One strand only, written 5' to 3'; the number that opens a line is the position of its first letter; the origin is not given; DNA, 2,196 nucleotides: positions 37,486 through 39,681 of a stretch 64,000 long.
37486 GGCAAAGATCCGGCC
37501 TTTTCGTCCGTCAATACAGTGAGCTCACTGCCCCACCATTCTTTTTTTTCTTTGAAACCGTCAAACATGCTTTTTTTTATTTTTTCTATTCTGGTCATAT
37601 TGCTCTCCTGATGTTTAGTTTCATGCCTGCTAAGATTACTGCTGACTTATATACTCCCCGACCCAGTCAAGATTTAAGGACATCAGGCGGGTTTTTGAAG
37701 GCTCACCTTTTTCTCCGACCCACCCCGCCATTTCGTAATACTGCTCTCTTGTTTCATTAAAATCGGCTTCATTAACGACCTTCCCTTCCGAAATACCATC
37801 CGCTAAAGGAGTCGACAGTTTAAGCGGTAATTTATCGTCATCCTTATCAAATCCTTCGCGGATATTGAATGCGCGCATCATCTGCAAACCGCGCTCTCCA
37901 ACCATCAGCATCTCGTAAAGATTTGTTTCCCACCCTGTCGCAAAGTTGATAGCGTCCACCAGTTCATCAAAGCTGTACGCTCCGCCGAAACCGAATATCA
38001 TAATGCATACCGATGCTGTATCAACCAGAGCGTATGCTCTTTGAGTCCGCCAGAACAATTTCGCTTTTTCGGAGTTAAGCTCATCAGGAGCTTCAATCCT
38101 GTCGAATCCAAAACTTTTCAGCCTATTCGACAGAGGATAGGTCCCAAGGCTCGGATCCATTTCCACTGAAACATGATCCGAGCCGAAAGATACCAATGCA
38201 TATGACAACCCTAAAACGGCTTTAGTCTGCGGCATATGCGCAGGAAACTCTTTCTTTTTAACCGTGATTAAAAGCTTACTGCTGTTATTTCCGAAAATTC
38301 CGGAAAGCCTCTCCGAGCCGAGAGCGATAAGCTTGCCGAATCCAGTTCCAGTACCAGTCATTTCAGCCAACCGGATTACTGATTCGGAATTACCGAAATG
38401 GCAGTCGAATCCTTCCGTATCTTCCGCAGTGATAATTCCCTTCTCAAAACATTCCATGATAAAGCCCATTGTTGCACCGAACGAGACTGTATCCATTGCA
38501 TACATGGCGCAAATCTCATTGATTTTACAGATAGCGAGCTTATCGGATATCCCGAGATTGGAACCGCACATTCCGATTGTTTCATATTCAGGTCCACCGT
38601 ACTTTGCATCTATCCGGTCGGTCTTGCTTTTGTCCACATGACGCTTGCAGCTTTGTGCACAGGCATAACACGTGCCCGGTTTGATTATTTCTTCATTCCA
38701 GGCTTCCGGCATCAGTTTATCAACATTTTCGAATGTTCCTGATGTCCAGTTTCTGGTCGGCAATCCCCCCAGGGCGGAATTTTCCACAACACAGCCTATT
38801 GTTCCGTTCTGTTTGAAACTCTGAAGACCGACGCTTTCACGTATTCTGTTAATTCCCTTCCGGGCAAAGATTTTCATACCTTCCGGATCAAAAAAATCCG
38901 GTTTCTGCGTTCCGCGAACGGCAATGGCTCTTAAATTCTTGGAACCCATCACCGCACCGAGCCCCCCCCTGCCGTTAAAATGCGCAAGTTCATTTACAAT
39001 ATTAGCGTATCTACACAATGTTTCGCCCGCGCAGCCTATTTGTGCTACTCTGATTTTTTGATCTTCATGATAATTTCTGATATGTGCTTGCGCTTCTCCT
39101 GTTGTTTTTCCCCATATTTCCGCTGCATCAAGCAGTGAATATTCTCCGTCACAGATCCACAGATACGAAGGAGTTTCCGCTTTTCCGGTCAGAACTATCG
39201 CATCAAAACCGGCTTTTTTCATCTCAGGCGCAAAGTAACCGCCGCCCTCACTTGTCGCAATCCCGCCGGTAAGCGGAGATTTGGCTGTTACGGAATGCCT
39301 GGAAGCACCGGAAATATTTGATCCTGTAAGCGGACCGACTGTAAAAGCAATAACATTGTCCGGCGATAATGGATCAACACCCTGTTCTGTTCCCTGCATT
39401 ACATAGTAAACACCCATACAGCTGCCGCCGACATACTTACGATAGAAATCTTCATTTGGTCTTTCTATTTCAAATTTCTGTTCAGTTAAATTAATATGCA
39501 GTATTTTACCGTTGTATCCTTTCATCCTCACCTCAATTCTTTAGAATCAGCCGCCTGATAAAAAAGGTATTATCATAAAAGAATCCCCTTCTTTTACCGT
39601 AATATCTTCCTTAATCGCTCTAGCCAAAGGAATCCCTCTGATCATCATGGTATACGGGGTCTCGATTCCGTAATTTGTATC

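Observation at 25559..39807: Two glycyl-radical-enzyme operons wired to a sugar ABC importer and to an aldehyde:ferredoxin oxidoreductase, with no microcompartment genes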

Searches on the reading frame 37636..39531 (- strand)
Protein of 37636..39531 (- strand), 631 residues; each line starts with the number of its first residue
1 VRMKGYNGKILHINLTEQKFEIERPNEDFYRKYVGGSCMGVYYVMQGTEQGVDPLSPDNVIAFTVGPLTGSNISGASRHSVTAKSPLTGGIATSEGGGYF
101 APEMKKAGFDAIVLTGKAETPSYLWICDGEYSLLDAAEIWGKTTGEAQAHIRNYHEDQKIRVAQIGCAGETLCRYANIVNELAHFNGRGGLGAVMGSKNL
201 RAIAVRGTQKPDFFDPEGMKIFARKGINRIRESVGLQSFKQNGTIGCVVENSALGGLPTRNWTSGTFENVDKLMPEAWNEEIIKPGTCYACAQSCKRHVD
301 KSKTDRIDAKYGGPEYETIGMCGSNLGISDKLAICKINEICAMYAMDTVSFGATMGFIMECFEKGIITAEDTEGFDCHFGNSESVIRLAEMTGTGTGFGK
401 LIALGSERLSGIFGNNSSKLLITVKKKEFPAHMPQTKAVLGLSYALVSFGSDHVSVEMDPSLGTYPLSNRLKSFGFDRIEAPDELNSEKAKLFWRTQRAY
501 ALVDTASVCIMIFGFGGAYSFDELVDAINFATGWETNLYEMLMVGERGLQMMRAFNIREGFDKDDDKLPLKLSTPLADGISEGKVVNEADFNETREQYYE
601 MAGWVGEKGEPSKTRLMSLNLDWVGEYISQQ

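Call 3: search_protein_families(library=pfam, proteins=[window:37636-39531:-])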
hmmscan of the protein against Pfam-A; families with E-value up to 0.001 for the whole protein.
window:37636-39531:- (631 aa): 2 families
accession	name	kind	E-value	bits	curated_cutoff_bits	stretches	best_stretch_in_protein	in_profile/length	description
PF01314.23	AFOR_C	-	1.4e-97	327.7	27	1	226-621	6-385/385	Aldehyde ferredoxin oxidoreductase, domains 2 & 3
PF02730.20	AFOR_N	-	3.2e-73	246.2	29.8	1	8-208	1-199/199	Aldehyde ferredoxin oxidoreductase, N-terminal domain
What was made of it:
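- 37636..39525 (-): AOR-family aldehyde:ferredoxin oxidoreductase (tungsto/molybdopterin type). Full-length AFOR_N and AFOR_C matches (call 3).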

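Call 4: search_protein_families(library=ncbifam, proteins=[window:37636-39531:-])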
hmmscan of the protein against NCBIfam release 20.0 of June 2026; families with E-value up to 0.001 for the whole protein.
window:37636-39531:- (631 aa): 2 families
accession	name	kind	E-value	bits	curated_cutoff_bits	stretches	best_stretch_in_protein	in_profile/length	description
NF007354.0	PRK09849.1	equivalog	5.3e-56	190.6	868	1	3-214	5-213/703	aldehyde ferredoxin oxidoreductase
NF040818.1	GAPOR_Arch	equivalog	1.6e-14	53.2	1300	1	10-130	5-123/654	glyceraldehyde-3-phosphate:ferredoxin oxidoreductase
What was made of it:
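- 37636..39525 (-): Below the NCBIfam AOR equivalog cut-off (call 4).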

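Call 61: search_protein_families(library=ncbifam, max_evalue=1e-60, proteins=[window:37636-39531:-])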
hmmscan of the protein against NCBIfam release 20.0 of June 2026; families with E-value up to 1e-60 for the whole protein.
window:37636-39531:- (631 aa): 0 families

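Call 65: find_homologous_proteins(query=window:37636-39525:-, max_evalue=1e-80)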
Query window:37636-39525:- (629 aa): 7107 proteins with E <= 1e-80 among 8000 candidates; the best 120 are listed.
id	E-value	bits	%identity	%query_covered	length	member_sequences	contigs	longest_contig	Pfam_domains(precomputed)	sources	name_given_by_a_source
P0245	0.0e+0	1459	100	100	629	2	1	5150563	PF02730.21,PF01314.24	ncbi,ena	-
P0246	0.0e+0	1027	69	100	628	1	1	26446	PF02730.21,PF01314.24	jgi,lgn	-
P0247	1.1e-295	1000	68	100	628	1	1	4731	PF02730.21,PF01314.24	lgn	-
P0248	6.4e-294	994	67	100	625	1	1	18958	PF02730.21,PF01314.24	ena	-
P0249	1.9e-290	983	65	100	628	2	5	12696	PF02730.21,PF01314.24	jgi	jgi:aldehyde:ferredoxin oxidoreductase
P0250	5.7e-290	981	66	100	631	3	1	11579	PF02730.21,PF01314.24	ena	-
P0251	5.6e-289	978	65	100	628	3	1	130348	PF02730.21,PF01314.24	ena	-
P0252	9.4e-286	967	64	100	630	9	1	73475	PF02730.21,PF01314.24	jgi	jgi:aldehyde:ferredoxin oxidoreductase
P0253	1.2e-283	960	67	100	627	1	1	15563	PF02730.21,PF01314.24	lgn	-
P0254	9.5e-283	957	64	100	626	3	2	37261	PF02730.21,PF01314.24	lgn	-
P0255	1.4e-282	957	64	99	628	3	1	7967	PF02730.21,PF01314.24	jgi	-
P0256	1.7e-281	953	65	100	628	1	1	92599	PF02730.21,PF01314.24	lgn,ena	-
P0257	4.3e-277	939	64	100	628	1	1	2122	PF02730.21,PF01314.24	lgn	-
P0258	1.1e-276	937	65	100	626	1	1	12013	PF02730.21,PF01314.24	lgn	-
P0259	2.1e-276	936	65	100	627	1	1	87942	PF02730.21,PF01314.24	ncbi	-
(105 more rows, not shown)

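Call 66: find_encoding_contigs(protein=P0246, flank=10000, max_places=1)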
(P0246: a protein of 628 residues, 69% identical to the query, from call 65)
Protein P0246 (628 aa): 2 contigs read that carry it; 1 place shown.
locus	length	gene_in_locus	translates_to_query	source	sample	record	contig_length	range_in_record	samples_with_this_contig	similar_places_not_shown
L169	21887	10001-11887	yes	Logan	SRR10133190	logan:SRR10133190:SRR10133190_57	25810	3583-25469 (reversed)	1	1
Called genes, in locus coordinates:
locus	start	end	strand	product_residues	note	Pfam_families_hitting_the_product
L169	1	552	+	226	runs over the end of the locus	PF00392:GntR, PF07729:FCD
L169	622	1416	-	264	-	PF04962:KduI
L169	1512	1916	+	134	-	PF00903:Glyoxalase, PF13669:Glyoxalase_4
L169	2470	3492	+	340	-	PF08240:ADH_N, PF16912:Glu_dehyd_C (weak), PF00107:ADH_zinc_N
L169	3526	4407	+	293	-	PF01261:AP_endonuc_2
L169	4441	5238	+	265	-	PF00106:adh_short, PF01370:Epimerase (weak), PF08659:KR, PF13561:adh_short_C2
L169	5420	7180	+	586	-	PF02310:B12-binding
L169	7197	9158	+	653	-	PF05378:Hydant_A_N, PF13941:MutL (faint), PF01968:Hydantoinase_A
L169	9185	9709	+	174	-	PF02572:CobA_CobO_BtuR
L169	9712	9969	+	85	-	PF02597:ThiS (weak)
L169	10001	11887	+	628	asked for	PF02730:AFOR_N, PF01314:AFOR_C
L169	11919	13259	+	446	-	PF00202:Aminotran_3, PF00155:Aminotran_1_2 (weak)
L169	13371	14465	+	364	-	PF01408:GFO_IDH_MocA, PF03447:NAD_binding_3 (weak), PF22725:GFO_IDH_MocA_C3, PF02894:GFO_IDH_MocA_C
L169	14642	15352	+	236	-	PF01791:DeoC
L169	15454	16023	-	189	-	PF04055:Radical_SAM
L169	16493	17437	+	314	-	PF00480:ROK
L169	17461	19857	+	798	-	PF02901:PFL-like, PF01228:Gly_radical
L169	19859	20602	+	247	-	PF00392:GntR (weak), PF01022:HTH_5 (weak), PF01047:MarR (faint), PF08220:HTH_DeoR, PF08279:HTH_11, PF12840:HTH_20 (weak), PF00455:DeoRC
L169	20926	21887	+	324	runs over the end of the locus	PF13407:Peripla_BP_4, PF13458:Peripla_BP_6 (weak)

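Call 67: find_encoding_contigs(protein=P0251, flank=10000, max_places=1)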
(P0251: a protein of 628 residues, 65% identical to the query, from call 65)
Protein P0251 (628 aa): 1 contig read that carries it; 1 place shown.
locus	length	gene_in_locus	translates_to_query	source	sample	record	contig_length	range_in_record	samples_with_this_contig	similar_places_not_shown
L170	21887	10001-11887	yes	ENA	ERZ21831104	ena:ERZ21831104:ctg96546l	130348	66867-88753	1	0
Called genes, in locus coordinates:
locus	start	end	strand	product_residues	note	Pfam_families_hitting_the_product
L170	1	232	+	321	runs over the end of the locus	PF02653:BPD_transp_2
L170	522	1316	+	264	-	PF08240:ADH_N, PF16912:Glu_dehyd_C (faint), PF00107:ADH_zinc_N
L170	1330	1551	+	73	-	-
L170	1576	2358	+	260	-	PF00106:adh_short, PF08659:KR, PF23441:SDR (weak), PF13561:adh_short_C2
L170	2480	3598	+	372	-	PF05222:AlaDh_PNT_N, PF01262:AlaDh_PNT_C, PF02826:2-Hacid_dh_C, PF00107:ADH_zinc_N (weak)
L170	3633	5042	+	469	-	PF00202:Aminotran_3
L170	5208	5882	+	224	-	PF00392:GntR, PF07729:FCD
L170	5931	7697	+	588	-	PF02310:B12-binding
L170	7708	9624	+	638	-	PF05378:Hydant_A_N, PF13941:MutL (faint), PF01968:Hydantoinase_A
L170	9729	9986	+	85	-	-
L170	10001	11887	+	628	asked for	PF02730:AFOR_N, PF01314:AFOR_C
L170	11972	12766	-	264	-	PF04962:KduI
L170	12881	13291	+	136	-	PF00903:Glyoxalase, PF13669:Glyoxalase_4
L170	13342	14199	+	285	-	PF00456:Transketolase_N, PF13292:DXP_synthase_N (faint), PF00676:E1_dh, PF09364:XFP_N (weak)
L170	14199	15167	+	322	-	PF02779:Transket_pyr, PF02780:Transketolase_C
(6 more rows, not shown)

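Call 88: search_solved_structures(query=L169:5420-7180:+, max_evalue=0.01)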
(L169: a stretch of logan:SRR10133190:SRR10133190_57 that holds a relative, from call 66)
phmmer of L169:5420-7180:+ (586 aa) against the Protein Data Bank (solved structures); distinct sequences matched with E-value up to 0.01: 2.
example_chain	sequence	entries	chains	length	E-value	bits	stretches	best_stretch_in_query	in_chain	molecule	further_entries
3ezx_A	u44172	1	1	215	0.0014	20.3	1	429-546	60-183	Monomethylamine corrinoid protein 1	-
1bmt_A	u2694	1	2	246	0.0089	17.7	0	436-549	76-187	METHIONINE SYNTHASE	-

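Call 89: search_protein_families(library=ncbifam, max_evalue=0.00001, proteins=[L169:5420-7180:+, L169:7197-9158:+, L169:11919-13259:+, L169:622-1416:-])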
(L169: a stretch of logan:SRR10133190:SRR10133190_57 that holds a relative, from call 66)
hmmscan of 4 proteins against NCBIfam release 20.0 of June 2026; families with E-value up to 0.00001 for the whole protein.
L169:5420-7180:+ (586 aa): 1 family
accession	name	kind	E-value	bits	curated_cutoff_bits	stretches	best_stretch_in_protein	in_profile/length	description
NF002612.0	PRK02261.1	equivalog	2.3e-07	30.4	110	1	466-584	11-131/148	methylaspartate mutase subunit S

L169:7197-9158:+ (653 aa): 4 families
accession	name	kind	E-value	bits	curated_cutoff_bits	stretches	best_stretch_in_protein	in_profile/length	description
NF050156.1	CapLactmsAlpCapA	equivalog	2.4e-40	138.5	1000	2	101-322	127-351/689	caprolactamase subunit alpha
NF042975.2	AcphenoCarb_ApcC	equivalog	2.7e-25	88.7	1500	1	100-324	139-370/733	acetophenone carboxylase subunit gamma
NF042960.1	AcphenoCarb_ApcA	equivalog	2.3e-16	59.2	1250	1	5-322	4-334/658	acetophenone carboxylase subunit alpha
NF040745.1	accessory_GlmL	equivalog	1.9e-08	33.6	475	0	5-59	2-57/459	methylaspartate mutase accessory protein GlmL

L169:11919-13259:+ (446 aa): 69 families (the best 25 are shown)
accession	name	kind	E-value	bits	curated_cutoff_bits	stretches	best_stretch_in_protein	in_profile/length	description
NF000818.0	PRK00062.1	subfamily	2.5e-87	293.3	398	1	16-443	15-424/429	glutamate-1-semialdehyde 2,1-aminomutase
NF041362.1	GntE_guanitoxin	equivalog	4.9e-84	282.3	525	1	5-436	6-426/426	guanitoxin biosynthesis PLP-dependent transaminase GntE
TIGR00713.1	hemL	equivalog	1.9e-83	280.5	527.3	1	28-443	26-420/423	glutamate-1-semialdehyde 2,1-aminomutase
NF009055.0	PRK12389.1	equivalog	5.7e-75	252.6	637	1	33-444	36-426/431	glutamate-1-semialdehyde 2,1-aminomutase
NF004856.0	PRK06209.1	equivalog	3e-51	174.4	486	2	191-441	174-411/450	glutamate-1-semialdehyde 2,1-aminomutase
NF001864.0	PRK00615.1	equivalog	8.1e-48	163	706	1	45-433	48-416/433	glutamate-1-semialdehyde aminotransferase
NF005993.0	PRK08117.1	subfamily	3.6e-47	161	574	1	34-369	27-359/433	aspartate aminotransferase family protein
TIGR00707.1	argD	subfamily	1e-45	156.2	410.05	2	196-368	155-320/381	acetylornithine/succinylornithine family transaminase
NF005985.0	PRK08088.1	equivalog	1.3e-44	152.6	713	2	213-368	198-350/426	4-aminobutyrate--2-oxoglutarate transaminase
NF004426.0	PRK05769.1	equivalog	7.5e-44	150.2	552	1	26-369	30-371/441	acetyl ornithine aminotransferase family protein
TIGR00700.1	GABAtrnsam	equivalog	7.9e-43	146.6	506.65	1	32-359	15-339/420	4-aminobutyrate--2-oxoglutarate transaminase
NF006368.0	PRK08593.1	equivalog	9.3e-41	139.9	570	1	36-345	30-338/448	aspartate aminotransferase family protein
NF006228.0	PRK08360.1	equivalog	2.6e-40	138.4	608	1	34-369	25-356/443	aspartate aminotransferase family protein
NF004718.0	PRK06062.1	subfamily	3.4e-40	137.9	472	1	38-380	44-383/454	hypothetical protein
NF005376.0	PRK06918.1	equivalog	3.8e-40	137.6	676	1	33-359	37-361/451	4-aminobutyrate--2-oxoglutarate transaminase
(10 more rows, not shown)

L169:622-1416:- (264 aa): 1 family
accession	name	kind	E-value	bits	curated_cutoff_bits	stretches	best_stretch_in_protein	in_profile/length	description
TIGR04378.1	myo_inos_iolB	equivalog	1.2e-24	87.2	205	1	28-253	13-246/247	5-deoxy-glucuronate isomerase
